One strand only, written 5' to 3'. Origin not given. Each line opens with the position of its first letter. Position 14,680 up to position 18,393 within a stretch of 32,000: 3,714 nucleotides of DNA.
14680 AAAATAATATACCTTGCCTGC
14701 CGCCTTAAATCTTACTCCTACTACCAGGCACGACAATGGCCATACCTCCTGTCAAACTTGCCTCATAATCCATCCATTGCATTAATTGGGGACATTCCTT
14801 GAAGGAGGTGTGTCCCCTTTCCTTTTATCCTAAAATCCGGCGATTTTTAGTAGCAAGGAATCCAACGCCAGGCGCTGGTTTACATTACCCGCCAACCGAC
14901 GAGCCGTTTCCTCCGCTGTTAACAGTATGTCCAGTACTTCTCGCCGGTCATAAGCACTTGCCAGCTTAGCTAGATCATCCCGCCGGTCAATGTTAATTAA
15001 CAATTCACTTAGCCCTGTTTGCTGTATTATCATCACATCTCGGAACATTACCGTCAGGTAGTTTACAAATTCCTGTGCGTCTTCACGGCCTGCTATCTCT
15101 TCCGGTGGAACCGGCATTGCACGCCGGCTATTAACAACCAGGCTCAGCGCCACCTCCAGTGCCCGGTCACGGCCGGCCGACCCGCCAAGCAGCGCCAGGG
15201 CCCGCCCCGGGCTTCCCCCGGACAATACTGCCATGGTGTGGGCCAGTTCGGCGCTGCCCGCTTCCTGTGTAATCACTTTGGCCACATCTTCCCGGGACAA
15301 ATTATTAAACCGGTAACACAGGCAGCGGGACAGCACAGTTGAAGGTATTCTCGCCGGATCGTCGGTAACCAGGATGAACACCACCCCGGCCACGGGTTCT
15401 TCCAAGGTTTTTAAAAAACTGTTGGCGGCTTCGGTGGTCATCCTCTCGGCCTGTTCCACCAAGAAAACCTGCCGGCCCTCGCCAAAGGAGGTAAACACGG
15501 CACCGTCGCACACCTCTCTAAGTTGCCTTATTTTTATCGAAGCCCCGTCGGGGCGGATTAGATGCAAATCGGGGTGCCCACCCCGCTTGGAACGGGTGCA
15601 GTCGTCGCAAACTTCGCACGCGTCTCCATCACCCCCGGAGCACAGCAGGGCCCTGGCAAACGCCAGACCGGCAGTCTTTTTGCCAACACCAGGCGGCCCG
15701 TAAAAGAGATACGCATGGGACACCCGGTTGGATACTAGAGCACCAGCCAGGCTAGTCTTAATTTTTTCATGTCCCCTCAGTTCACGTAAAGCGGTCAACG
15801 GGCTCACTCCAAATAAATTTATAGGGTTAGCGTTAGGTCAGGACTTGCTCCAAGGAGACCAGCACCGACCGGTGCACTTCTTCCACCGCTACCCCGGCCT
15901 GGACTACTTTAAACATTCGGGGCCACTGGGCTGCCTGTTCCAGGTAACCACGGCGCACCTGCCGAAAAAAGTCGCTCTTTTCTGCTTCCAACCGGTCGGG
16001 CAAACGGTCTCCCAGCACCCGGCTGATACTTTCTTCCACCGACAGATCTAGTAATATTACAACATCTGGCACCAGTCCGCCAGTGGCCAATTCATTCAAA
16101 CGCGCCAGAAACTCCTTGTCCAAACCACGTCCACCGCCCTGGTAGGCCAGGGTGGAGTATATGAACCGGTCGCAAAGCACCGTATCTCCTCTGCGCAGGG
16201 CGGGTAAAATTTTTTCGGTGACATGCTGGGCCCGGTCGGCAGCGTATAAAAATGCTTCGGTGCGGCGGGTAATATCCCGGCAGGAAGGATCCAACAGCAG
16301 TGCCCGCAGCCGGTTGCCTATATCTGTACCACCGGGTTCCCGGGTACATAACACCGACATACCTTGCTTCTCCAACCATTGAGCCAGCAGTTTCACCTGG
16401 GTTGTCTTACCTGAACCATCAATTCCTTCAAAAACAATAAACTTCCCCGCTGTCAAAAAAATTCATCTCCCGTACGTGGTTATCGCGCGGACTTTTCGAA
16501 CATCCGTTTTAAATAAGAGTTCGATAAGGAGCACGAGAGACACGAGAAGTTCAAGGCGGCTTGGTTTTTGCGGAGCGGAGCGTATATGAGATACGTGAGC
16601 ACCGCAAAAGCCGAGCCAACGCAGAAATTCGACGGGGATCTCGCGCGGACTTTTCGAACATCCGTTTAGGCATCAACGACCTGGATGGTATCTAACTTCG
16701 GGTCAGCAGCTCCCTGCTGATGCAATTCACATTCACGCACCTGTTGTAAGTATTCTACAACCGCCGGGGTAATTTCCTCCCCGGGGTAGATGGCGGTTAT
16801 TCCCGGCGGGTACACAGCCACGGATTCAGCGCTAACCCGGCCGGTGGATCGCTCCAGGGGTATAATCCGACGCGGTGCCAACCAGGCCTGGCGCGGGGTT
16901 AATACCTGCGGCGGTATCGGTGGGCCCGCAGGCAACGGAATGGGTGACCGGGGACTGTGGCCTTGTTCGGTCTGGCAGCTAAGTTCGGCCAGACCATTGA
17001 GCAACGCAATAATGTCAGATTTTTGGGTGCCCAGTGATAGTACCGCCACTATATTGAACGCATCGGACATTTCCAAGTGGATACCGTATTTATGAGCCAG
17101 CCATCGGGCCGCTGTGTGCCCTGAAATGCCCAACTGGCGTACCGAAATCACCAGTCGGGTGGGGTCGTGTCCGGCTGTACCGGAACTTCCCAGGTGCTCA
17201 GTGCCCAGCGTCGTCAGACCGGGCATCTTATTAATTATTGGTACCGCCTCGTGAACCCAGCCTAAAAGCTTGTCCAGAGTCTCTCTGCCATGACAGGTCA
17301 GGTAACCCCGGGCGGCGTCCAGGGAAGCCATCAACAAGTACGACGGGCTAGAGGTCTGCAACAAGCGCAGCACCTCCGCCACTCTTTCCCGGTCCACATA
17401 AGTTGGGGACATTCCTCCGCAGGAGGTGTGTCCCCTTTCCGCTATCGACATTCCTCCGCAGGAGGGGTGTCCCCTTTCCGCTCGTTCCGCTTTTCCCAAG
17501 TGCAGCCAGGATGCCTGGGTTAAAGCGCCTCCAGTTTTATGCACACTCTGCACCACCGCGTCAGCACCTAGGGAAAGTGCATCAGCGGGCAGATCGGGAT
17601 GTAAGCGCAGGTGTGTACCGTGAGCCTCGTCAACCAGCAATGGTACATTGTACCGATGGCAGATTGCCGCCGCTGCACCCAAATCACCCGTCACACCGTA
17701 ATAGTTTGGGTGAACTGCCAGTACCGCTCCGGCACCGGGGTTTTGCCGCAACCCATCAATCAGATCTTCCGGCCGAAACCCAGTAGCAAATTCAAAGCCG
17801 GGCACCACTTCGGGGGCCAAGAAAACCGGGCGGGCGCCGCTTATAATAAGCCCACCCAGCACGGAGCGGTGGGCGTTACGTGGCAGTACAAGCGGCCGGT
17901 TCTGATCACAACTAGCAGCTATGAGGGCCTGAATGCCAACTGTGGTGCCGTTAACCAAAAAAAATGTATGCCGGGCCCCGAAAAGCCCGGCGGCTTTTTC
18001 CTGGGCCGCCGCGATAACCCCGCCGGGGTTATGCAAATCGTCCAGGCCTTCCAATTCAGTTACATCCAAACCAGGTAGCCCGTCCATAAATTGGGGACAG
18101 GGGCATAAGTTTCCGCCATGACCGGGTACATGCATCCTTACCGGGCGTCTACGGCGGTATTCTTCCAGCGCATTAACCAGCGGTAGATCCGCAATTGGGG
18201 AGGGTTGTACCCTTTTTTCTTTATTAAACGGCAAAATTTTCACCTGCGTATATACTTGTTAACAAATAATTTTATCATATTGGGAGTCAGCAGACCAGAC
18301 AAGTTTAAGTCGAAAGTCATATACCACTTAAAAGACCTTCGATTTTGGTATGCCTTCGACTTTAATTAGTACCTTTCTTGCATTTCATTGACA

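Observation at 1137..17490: Oriented ~40-bp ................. hairpin repeat family at six loci, stop-free in all six frames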

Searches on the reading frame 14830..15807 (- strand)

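Call 13: search_protein_families(library=pfam, proteins=[window:14830-15807:-])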
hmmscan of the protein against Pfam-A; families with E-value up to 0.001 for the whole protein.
window:14830-15807:- (325 aa): 3 families
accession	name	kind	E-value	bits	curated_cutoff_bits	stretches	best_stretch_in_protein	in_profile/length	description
PF13177.12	DNA_pol3_delta2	-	1.1e-44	152.7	27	1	13-170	2-160/161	DNA polymerase III, delta subunit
PF09115.15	DNApol3-delta_C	-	1.6e-05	25.8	21.7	1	242-322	34-115/117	DNA polymerase III, delta subunit, C terminal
PF00004.35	AAA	-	2.4e-05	25.2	21.2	1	33-162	1-123/131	ATPase family associated with various cellular activities (AAA)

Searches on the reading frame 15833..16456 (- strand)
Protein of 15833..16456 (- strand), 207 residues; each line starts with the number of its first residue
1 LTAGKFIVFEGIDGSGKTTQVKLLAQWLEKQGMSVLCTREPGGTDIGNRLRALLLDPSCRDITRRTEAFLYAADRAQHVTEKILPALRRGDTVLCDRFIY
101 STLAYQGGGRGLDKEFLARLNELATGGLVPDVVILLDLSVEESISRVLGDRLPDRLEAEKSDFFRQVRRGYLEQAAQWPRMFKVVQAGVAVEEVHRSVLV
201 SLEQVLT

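Call 13: search_protein_families(library=pfam, proteins=[window:15833-16456:-])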
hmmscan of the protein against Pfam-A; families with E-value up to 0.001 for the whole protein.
window:15833-16456:- (207 aa): 4 families
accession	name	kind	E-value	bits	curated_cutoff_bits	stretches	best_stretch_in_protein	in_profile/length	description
PF02223.23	Thymidylate_kin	-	4e-54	183.6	27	1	9-197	1-184/185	Thymidylate kinase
PF13401.12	AAA_22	-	4.5e-06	27.4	27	1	4-88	5-80/130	AAA domain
PF13521.12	AAA_28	-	0.00034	21.3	27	1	7-106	2-90/164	AAA domain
PF00448.28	SRP54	-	0.00084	19.5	22.7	0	6-36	3-33/196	SRP54-type protein, GTPase domain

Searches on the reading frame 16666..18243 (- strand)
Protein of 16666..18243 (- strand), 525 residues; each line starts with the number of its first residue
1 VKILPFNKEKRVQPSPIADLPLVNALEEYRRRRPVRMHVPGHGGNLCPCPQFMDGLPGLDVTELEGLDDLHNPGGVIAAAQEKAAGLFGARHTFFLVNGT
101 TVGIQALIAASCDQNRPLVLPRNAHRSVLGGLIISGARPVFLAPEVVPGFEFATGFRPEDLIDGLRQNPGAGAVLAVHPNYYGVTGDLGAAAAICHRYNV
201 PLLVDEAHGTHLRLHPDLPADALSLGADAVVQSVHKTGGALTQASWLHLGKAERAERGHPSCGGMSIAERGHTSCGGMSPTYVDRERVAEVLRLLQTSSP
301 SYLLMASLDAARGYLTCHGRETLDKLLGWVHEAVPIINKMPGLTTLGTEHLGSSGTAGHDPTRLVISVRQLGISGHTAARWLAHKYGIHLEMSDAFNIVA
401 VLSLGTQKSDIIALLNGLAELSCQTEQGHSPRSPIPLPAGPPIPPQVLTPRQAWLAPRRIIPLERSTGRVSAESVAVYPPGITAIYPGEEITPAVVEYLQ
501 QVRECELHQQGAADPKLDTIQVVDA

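Call 13: search_protein_families(library=pfam, proteins=[window:16666-18243:-])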
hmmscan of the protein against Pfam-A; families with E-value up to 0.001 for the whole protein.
window:16666-18243:- (525 aa): 4 families
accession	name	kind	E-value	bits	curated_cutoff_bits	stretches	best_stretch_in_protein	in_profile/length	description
PF01276.26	OKR_DC_1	-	7.2e-59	200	27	1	21-326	2-303/417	Orn/Lys/Arg decarboxylase, major domain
PF03711.20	OKR_DC_1_C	-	2.4e-09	38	24.2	1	460-506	65-114/132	Orn/Lys/Arg decarboxylase, C-terminal domain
PF01041.23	DegT_DnrJ_EryC1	-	1.5e-05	24.8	19.8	1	72-210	22-150/360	DegT/DnrJ/EryC1/StrS aminotransferase family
PF05889.19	SepSecS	-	0.00055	19.2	21.1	1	120-236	106-223/389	O-phosphoseryl-tRNA(Sec) selenium transferase, SepSecS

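Call 79: find_homologous_proteins(query=window:16666-18243:-, max_evalue=1e-60)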
Query window:16666-18243:- (525 aa): 1753 proteins with E <= 1e-60 among 8000 candidates; the best 120 are listed.
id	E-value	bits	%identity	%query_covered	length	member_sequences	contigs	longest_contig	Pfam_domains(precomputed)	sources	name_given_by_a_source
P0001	0.0e+0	1189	100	99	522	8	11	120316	PF03711.21,PF01041.24,PF01276.27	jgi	-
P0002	1.1e-276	937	83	97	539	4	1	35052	PF03711.21,PF01276.27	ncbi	-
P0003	8.4e-267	904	80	99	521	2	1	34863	PF03711.21,PF01276.27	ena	-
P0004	6.7e-266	901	81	99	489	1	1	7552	PF03711.21,PF01041.24,PF01276.27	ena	-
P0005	1.2e-239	814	75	99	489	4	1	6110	PF03711.21,PF01041.24,PF01276.27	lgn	-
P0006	5.0e-203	694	66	97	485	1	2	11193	PF00155.28,PF03711.21,PF01041.24,PF01276.27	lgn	-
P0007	2.3e-197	675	65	96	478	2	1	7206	PF00155.28,PF03711.21,PF01041.24,PF01276.27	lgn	-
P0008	1.3e-191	656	64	96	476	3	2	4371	PF00155.28,PF03711.21,PF01041.24,PF01276.27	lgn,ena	-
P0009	6.0e-190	650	63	96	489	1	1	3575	PF03711.21,PF01276.27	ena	-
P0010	5.0e-187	641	63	96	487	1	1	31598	PF00155.28,PF03711.21,PF01041.24,PF01276.27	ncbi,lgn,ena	-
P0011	2.1e-185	635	62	96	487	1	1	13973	PF00155.28,PF05889.20,PF03711.21,PF01041.24,PF01276.27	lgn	-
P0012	1.1e-184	633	59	96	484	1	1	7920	PF00155.28,PF05889.20,PF00266.26,PF03711.21,PF01041.24,PF01276.27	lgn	-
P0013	3.0e-184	632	61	96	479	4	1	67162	PF05889.20,PF03711.21,PF01041.24,PF01276.27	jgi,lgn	jgi:arginine/lysine/ornithine decarboxylase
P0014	9.0e-184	630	61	96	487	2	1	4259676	PF00155.28,PF05889.20,PF03711.21,PF01041.24,PF01276.27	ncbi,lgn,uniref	ncbi:aminotransferase class I/II-fold pyridoxal phosphate-dependent enzyme [Desulfoscipio sp. XC116]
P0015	2.6e-182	625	60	96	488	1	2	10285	PF00155.28,PF05889.20,PF03711.21,PF01041.24,PF01276.27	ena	-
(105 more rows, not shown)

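Call 81: find_encoding_contigs(protein=P0004, flank=3000, max_places=1)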
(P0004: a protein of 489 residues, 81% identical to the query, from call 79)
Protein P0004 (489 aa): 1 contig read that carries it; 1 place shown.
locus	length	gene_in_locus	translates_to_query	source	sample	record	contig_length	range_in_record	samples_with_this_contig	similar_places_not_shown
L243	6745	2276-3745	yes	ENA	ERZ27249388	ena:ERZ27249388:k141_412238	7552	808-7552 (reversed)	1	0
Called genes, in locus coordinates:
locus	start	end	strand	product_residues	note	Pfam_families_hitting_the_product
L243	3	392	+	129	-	?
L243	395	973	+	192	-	PF01558:POR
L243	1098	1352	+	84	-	PF14697:Fer4_21 (faint), PF25160:LdpA_Fe-S-bd (faint), PF00037:Fer4 (faint), PF12797:Fer4_2 (faint), PF13237:Fer4_10 (weak), PF12838:Fer4_7 (weak), PF13187:Fer4_9 (faint)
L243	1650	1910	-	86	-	-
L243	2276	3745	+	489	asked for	PF01276:OKR_DC_1, PF01041:DegT_DnrJ_EryC1 (weak), PF03711:OKR_DC_1_C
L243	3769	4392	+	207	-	PF02223:Thymidylate_kin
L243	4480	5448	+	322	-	PF13177:DNA_pol3_delta2, PF09115:DNApol3-delta_C (weak)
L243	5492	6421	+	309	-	PF04468:PSP1, PF28472:PSP1_3rd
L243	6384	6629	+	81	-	PF06156:YabA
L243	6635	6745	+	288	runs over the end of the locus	PF00590:TP_methylase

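Call 82: find_encoding_contigs(protein=P0003, flank=10000, max_places=1)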
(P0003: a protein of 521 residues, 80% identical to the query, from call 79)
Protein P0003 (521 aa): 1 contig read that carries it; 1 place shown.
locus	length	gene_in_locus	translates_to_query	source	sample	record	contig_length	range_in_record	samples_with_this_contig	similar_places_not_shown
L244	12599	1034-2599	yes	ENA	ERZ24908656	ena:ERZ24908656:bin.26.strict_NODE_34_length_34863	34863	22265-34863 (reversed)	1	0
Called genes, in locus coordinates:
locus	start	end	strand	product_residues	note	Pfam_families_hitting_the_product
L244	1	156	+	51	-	?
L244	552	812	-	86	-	-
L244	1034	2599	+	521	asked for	PF01276:OKR_DC_1, PF03711:OKR_DC_1_C (weak)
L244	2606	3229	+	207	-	PF02223:Thymidylate_kin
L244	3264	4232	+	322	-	PF13177:DNA_pol3_delta2, PF09115:DNApol3-delta_C (weak)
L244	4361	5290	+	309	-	PF04468:PSP1, PF28472:PSP1_3rd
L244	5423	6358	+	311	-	PF00590:TP_methylase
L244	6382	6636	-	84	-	PF04014:MazE_antitoxin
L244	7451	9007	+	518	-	PF00133:tRNA-synt_1, PF01406:tRNA-synt_1e, PF09334:tRNA-synt_1g, PF00133:tRNA-synt_1, PF08264:Anticodon_1 (weak), PF19303:Anticodon_3 (weak)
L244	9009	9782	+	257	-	PF01026:TatD_DNase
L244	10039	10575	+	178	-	PF02572:CobA_CobO_BtuR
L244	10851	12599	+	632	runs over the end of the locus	PF08298:AAA_PrkA, PF06798:PrkA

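Call 83: find_encoding_contigs(protein=P0005, flank=3000, max_places=1)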
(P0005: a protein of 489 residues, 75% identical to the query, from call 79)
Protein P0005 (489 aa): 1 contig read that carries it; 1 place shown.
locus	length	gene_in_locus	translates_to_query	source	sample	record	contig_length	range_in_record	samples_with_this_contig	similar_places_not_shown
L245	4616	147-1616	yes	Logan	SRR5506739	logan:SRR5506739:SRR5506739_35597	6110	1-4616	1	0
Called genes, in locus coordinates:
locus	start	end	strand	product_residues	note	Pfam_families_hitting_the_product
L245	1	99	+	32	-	?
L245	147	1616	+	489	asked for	PF01276:OKR_DC_1, PF01041:DegT_DnrJ_EryC1 (weak), PF03711:OKR_DC_1_C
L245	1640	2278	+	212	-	PF13401:AAA_22 (faint), PF02223:Thymidylate_kin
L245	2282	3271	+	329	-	PF13177:DNA_pol3_delta2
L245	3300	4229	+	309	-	PF04468:PSP1, PF28472:PSP1_3rd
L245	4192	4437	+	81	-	PF06156:YabA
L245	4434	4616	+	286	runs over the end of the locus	PF00590:TP_methylase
